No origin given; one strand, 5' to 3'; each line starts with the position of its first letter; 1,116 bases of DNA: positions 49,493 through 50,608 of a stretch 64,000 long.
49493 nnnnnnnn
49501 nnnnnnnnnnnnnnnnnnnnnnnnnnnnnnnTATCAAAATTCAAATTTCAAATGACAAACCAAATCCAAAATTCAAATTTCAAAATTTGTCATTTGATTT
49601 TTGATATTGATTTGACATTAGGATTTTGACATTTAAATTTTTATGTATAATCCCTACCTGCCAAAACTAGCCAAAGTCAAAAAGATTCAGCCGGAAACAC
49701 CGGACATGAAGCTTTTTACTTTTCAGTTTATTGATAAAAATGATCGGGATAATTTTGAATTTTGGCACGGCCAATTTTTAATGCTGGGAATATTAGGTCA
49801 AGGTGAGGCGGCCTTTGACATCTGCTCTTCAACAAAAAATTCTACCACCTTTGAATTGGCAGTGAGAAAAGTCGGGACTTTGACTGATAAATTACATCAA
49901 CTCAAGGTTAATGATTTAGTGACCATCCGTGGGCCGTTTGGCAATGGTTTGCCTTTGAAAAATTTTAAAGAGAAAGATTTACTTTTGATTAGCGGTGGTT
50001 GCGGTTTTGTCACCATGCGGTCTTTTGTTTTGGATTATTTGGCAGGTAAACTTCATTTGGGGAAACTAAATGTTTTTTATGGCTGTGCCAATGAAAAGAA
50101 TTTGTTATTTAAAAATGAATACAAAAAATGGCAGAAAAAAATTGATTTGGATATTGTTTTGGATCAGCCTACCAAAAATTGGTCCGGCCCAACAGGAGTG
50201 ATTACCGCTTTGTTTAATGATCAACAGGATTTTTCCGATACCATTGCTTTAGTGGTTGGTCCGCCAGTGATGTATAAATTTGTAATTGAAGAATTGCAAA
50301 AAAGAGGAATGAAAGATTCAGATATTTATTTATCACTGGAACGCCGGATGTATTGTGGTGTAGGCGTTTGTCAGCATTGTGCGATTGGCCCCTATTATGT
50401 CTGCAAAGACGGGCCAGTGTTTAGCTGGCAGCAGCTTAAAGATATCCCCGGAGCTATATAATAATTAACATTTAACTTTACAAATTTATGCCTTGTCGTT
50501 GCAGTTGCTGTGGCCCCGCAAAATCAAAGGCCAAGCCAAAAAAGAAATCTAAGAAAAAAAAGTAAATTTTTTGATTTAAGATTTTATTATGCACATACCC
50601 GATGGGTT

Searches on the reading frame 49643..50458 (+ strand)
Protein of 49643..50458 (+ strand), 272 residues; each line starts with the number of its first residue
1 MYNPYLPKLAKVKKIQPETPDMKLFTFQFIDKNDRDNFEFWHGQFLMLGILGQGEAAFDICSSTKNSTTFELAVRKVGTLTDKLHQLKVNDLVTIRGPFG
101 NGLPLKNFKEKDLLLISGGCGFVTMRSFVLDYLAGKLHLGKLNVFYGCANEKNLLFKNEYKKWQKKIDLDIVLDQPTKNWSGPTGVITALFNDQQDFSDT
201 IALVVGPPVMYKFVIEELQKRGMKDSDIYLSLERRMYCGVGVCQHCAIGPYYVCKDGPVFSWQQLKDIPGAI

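Call 77: search_protein_families(library=pfam, proteins=[window:49643-50458:+], max_evalue=0.1)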
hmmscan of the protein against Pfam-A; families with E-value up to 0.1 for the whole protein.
window:49643-50458:+ (272 aa): 3 families
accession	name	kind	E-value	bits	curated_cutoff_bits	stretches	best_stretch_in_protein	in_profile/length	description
PF00175.26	NAD_binding_1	-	2.6e-11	44.5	22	1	115-214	1-107/109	Oxidoreductase NAD-binding domain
PF10418.14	DHODB_Fe-S_bind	-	1.2e-10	41.4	23.9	1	233-265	1-40/41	Iron-sulfur cluster binding domain of dihydroorotate dehydrogenase B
PF00970.30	FAD_binding_6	-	2.2e-07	31.6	21.1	1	11-101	3-96/99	Oxidoreductase FAD-binding domain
